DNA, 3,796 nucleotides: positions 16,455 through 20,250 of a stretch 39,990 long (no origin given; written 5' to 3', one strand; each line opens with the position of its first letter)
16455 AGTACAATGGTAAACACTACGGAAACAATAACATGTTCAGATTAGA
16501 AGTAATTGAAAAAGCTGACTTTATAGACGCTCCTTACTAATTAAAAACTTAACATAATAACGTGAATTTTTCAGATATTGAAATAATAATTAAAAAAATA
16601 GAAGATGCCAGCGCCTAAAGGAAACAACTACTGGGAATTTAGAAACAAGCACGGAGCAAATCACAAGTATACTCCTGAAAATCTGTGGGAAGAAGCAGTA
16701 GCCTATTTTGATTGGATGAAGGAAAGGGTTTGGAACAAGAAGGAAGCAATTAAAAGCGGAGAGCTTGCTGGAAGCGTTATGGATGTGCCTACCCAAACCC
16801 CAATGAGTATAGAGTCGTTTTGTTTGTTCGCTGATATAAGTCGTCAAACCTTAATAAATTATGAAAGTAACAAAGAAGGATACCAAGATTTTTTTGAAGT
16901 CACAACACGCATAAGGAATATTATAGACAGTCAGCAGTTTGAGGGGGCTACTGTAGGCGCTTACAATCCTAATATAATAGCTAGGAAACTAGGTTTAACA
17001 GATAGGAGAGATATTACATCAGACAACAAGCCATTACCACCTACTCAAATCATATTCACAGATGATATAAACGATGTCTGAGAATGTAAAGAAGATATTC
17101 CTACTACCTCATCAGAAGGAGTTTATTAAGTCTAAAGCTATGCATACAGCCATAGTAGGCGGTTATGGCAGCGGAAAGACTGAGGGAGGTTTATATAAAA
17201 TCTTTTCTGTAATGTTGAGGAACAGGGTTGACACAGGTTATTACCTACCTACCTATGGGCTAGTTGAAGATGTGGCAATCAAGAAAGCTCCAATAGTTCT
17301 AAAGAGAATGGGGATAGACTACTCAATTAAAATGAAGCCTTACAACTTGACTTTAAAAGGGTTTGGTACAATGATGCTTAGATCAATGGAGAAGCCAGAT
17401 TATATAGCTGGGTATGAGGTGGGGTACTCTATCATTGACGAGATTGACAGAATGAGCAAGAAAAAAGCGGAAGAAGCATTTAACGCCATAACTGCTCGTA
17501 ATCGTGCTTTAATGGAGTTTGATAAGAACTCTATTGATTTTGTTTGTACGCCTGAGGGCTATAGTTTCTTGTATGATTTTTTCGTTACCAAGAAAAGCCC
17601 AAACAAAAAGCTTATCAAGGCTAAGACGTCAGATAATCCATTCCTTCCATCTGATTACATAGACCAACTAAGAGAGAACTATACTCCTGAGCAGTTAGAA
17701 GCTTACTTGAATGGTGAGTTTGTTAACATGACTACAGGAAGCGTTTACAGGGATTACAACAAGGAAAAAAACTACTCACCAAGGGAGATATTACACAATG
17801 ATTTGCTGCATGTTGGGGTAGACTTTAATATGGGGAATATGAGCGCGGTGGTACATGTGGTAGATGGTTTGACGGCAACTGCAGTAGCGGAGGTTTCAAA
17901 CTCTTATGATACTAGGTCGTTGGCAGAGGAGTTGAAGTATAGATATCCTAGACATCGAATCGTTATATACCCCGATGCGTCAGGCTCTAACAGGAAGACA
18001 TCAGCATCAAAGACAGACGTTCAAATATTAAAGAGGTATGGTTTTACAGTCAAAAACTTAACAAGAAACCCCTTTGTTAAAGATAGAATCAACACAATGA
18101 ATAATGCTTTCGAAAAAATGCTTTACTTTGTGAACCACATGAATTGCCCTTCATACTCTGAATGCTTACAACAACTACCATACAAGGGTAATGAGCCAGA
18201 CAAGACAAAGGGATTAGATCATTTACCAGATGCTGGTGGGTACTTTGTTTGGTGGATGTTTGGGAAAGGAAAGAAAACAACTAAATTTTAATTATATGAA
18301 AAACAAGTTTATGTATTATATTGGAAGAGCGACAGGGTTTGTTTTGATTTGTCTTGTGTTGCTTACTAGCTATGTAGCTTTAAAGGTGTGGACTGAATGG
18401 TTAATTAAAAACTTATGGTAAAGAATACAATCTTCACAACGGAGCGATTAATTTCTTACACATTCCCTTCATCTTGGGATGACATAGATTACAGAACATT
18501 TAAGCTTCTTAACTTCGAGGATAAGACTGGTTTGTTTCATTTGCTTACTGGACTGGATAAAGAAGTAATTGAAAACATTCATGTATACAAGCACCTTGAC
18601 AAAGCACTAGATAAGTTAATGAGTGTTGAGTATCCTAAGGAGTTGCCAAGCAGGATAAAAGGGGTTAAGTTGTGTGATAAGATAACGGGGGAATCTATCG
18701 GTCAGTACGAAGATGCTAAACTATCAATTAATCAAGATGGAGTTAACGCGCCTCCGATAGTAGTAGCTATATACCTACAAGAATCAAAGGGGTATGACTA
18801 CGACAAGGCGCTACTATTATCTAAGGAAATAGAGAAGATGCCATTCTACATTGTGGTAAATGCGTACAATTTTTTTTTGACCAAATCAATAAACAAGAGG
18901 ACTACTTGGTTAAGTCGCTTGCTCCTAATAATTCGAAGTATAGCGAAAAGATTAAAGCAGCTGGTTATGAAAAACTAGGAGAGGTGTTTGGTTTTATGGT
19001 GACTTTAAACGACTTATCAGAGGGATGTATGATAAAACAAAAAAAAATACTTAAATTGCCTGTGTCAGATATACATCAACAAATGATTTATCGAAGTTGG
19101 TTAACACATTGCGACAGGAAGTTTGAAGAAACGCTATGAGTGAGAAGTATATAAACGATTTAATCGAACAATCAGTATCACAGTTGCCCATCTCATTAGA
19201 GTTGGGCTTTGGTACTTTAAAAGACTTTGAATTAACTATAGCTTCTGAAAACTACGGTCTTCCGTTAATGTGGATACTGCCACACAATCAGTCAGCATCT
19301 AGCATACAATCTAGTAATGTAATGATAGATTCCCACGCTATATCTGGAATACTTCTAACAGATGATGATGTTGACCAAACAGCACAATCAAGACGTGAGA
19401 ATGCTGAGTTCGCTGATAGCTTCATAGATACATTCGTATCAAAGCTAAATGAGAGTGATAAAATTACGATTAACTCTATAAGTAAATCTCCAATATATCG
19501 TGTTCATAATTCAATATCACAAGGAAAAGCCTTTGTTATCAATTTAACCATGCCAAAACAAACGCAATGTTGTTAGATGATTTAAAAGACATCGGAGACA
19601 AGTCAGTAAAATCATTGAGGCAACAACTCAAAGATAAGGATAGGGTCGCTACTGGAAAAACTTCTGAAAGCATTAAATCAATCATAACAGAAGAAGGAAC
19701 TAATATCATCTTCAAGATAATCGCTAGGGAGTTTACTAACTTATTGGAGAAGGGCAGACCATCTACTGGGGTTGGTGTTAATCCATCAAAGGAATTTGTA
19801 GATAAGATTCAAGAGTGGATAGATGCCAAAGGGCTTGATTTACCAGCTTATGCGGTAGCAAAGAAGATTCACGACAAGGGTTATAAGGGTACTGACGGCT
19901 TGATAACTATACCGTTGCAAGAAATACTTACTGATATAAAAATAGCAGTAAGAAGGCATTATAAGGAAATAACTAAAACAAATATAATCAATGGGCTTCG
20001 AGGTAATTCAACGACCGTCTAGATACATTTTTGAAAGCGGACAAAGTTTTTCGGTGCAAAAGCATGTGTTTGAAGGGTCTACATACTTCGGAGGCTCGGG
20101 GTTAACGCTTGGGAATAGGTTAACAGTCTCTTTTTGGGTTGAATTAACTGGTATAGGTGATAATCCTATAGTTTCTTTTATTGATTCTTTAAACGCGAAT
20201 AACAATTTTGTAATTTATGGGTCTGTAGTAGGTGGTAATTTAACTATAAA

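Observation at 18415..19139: T9 slippery run joins two overlapping ORFs: candidate programmed -1 frameshift, transcriptional slippage or homopolymer error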

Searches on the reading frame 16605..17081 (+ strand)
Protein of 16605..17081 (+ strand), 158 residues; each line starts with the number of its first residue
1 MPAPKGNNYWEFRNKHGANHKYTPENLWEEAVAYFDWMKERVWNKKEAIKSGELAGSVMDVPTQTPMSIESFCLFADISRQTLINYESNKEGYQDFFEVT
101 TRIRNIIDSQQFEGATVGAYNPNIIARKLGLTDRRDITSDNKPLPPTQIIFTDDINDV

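Call 4: search_protein_families(library=phrogs, proteins=[window:16605-17081:+], max_evalue=0.01)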
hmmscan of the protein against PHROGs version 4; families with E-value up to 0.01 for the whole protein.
window:16605-17081:+ (158 aa): 1 family
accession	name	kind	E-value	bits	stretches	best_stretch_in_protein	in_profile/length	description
phrog_606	-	head and packaging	2.1e-38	133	1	1-142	3-141/167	terminase small subunit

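Call 5: search_protein_families(library=pfam, proteins=[window:16605-17081:+], max_evalue=0.01)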
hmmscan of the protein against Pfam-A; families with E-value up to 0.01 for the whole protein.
window:16605-17081:+ (158 aa): 1 family
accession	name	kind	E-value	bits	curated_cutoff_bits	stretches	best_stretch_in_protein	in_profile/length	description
PF16677.11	GP3_package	-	3.2e-20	72.7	29.4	1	19-135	3-103/105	DNA-packaging protein gp3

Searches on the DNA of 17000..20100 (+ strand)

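Call 6: search_dna_similar(query=window:17000-20100:+, collection=phages, mode=near, max_rows=30)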
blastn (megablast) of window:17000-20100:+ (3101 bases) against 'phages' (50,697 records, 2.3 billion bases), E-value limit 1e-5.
No match.

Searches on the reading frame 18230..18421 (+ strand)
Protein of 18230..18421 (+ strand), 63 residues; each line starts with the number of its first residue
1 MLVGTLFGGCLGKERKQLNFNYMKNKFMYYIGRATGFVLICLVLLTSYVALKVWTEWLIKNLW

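Call 4: search_protein_families(library=phrogs, proteins=[window:18230-18421:+], max_evalue=0.01)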
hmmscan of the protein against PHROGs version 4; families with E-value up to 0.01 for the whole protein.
window:18230-18421:+ (63 aa): 0 families

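Call 5: search_protein_families(library=pfam, proteins=[window:18230-18421:+], max_evalue=0.01)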
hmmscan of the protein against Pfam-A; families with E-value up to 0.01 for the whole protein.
window:18230-18421:+ (63 aa): 0 families

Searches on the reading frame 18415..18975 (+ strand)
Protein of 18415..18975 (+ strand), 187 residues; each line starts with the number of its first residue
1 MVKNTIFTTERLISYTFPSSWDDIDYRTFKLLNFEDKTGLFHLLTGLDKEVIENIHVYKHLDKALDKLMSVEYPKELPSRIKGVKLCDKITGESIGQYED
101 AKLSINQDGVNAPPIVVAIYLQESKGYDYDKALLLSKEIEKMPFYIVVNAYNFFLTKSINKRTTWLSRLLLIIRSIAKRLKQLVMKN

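Call 106: predict_structure(alignment_id=A6)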
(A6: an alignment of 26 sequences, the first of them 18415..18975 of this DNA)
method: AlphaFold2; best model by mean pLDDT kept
length: 187 residues; sequences in the alignment: 26
mean_pLDDT: 89.8   pTM: 0.76
mean pLDDT of the five models: 89.8, 89.3, 89.0, 88.3, 86.3
residues with pLDDT >= 90: 124; 70-90: 54; 50-70: 9; < 50: 0
segments of 3 or more residues with pLDDT < 50: none
pLDDT, mean of each block of 10 residues (from residue 1): 92 95 93 84 94 91 92 90 85 87 92 96 92 97 95 84 68 91 89
secondary structure, 60 per line:
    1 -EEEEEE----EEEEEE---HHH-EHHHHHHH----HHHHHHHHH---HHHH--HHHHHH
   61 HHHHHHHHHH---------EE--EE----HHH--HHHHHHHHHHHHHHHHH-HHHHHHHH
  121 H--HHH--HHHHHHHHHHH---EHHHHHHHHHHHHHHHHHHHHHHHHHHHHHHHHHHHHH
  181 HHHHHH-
elements in order: E2-7 E12-17 H26-32 H37-45 H49-52 H55-70 H95-111 H113-121 H129-139 H144-186
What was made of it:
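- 18415..18978 (+): Zero-frame ORF, the short isoform of 187 aa. Residues 1-154 are the shared acidic N-domain. They are followed by a 33-residue basic tail (net charge +9), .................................. AF2 of the short form has pLDDT 89.8, and the tail continues helix 144-186 (call 106).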

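Call 123: fold_search(model_id=the predicted structure, library=pdb)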
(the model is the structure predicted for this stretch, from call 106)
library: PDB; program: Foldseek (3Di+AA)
matches with E <= 10: 41; with E <= 0.001: 0
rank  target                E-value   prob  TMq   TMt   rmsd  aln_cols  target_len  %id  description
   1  7ei1_H                1.6e+00  0.02  0.14  0.09  18.4       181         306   15  Structure of Pyrococcus furiosus Cas1Cas2 complex (released 2021-11-24)
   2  1ow6_B                1.8e+00  0.06  0.15  0.19  16.4       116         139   13  Paxillin LD4 motif bound to the Focal Adhesion Targeting (FAT) domain of the Focal Adhesion Kinase (released 2003-10-21)
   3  7w7z                  2.1e+00  0.04  0.14  0.16  15.1       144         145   14  Crystal Structure of human Focal Adhesion Targeting (FAT) domain of the Focal Adhesion Kinase (released 2022-12-21)
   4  3s9o_C                2.2e+00  0.06  0.16  0.19  16.0       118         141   14  The Focal Adhesion Targeting (FAT) domain of the Focal Adhesion Kinase showing N-terminal interactions in cis (released 2012-06-06)
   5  7w9u_C                2.6e+00  0.05  0.16  0.20  15.7       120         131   12  Crystal Structure of Zn bound human Focal Adhesion Targeting (FAT) domain of the Focal Adhesion Kinase (released 2022-12-21)
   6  1k04                  2.9e+00  0.02  0.11  0.14  14.1       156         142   15  Crystal Structure of the Focal Adhesion Targeting Domain of Focal Adhesion Kinase (released 2002-01-30)
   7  6pw8_A                3.1e+00  0.04  0.15  0.19  16.0       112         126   12  Hydrocarbon-Stapled Paxillin Peptide Bound to the Focal Adhesion Targeting (FAT) Domain of the Focal Adhesion Kinase ( (released 2020-07-22)
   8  3u3f_A                3.3e+00  0.05  0.17  0.22  15.8       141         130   11  Structural basis for the interaction of Pyk2 PAT domain with paxillin LD motifs (released 2012-10-24)
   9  5f28_G                3.3e+00  0.04  0.13  0.18  16.4       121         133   14  Crystal structure of FAT domain of Focal Adhesion Kinase (FAK) bound to the transcription factor MEF2C (released 2016-07-13)
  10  4qlo                  3.7e+00  0.10  0.18  0.11   6.2        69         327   14  Crystal Structure of homoserine o-acetyltransferase from Staphylococcus aureus (released 2014-08-20)
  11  9hqv_Bz               3.9e+00  0.06  0.13  0.13  12.5        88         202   16  Cryo-EM structure of the small subunit of the mitochondrial ribosome from Toxoplasma gondii (released 2025-06-11)
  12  3u3f_B                3.9e+00  0.04  0.17  0.22  15.8       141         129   11  Structural basis for the interaction of Pyk2 PAT domain with paxillin LD motifs (released 2012-10-24)
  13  5f28_E                4.1e+00  0.02  0.12  0.15  15.1       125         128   13  Crystal structure of FAT domain of Focal Adhesion Kinase (FAK) bound to the transcription factor MEF2C (released 2016-07-13)
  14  5bs1_C                4.3e+00  0.06  0.16  0.23  11.0        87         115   13  Crystal structure of RbcX-IIa from Chlamydomonas reinhardtii (released 2015-08-05)
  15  1k05_A                4.3e+00  0.03  0.15  0.19  16.6       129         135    9  Crystal structure of the Focal Adhesion Targeting Domain of Focal Adhesion Kinase (released 2002-01-30)
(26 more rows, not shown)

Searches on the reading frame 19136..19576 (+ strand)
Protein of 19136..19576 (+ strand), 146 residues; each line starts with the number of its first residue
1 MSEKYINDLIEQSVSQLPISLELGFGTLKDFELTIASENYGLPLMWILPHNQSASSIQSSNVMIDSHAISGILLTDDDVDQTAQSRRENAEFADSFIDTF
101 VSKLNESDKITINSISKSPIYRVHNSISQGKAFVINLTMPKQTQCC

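Call 4: search_protein_families(library=phrogs, proteins=[window:19136-19576:+], max_evalue=0.01)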
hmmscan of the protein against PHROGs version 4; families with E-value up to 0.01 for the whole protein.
window:19136-19576:+ (146 aa): 0 families

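Call 5: search_protein_families(library=pfam, proteins=[window:19136-19576:+], max_evalue=0.01)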
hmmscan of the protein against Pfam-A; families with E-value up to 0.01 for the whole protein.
window:19136-19576:+ (146 aa): 0 families

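Call 90: search_protein_families(library=pfam, proteins=[window:19136-19576:+], max_evalue=1)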
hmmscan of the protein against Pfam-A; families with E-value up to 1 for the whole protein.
window:19136-19576:+ (146 aa): 1 family
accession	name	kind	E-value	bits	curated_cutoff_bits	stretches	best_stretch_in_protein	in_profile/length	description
PF22449.2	Fim1F_C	-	0.099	13.3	27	1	79-116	5-42/118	Fim1F, C-terminal domain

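Call 94: search_protein_families(library=phrogs, alignment_id=A4, max_evalue=0.01)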
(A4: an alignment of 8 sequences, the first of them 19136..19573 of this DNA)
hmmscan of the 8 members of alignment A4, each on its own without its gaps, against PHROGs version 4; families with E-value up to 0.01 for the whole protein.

A. member 1, window:19136-19573:+ (146 aa): 0 families

B. families by the number of members that match (of 8 scanned): 2 families
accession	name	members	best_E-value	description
phrog_30964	-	1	1.1e-93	-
phrog_644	-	1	4.1e-11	-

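Call 96: search_solved_structures(query=A4, max_evalue=1)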
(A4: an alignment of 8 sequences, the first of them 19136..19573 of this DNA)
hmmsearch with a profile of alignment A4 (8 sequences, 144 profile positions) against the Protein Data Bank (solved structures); distinct sequences matched with E-value up to 1: 0.

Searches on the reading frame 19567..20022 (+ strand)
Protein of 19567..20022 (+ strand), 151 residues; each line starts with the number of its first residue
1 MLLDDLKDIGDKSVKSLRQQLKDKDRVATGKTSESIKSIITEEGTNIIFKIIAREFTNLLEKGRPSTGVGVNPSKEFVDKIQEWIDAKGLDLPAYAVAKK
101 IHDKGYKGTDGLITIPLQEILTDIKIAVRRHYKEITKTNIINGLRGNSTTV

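Call 4: search_protein_families(library=phrogs, proteins=[window:19567-20022:+], max_evalue=0.01)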
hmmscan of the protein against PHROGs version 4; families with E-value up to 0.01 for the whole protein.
window:19567-20022:+ (151 aa): 0 families

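Call 5: search_protein_families(library=pfam, proteins=[window:19567-20022:+], max_evalue=0.01)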
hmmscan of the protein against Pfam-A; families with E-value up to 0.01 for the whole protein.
window:19567-20022:+ (151 aa): 0 families

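Call 90: search_protein_families(library=pfam, proteins=[window:19567-20022:+], max_evalue=1)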
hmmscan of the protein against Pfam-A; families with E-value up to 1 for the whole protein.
window:19567-20022:+ (151 aa): 2 families
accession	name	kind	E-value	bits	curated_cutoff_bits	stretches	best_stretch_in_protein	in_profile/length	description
PF25071.1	DUF7795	-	0.028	14.8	27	1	3-49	21-67/123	Domain of unknown function (DUF7795)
PF10431.15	ClpB_D2-small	-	0.18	12.3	21.9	1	4-46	4-44/81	C-terminal, D2-small domain, of ClpB protein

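Call 93: search_protein_families(library=phrogs, alignment_id=A5, max_evalue=0.01)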
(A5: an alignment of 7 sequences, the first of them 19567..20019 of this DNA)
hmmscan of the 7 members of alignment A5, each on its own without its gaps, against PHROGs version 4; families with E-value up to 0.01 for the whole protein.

A. member 1, window:19567-20019:+ (151 aa): 0 families

B. families by the number of members that match (of 7 scanned): 5 families
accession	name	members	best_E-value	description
phrog_31246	-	3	2.7e-08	-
phrog_5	-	2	0.00042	tail completion or Neck1 protein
phrog_29822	-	1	2.8e-111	-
phrog_17081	-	1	0.0023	-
phrog_5377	-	1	0.0058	-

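Call 95: search_solved_structures(query=A5, max_evalue=1)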
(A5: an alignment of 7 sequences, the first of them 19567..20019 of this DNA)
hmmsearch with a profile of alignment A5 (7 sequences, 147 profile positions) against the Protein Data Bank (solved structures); distinct sequences matched with E-value up to 1: 1.
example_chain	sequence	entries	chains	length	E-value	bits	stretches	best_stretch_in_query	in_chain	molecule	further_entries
4p99_A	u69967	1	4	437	0.83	13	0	45-66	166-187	MpAFP_RII tetra-tandemer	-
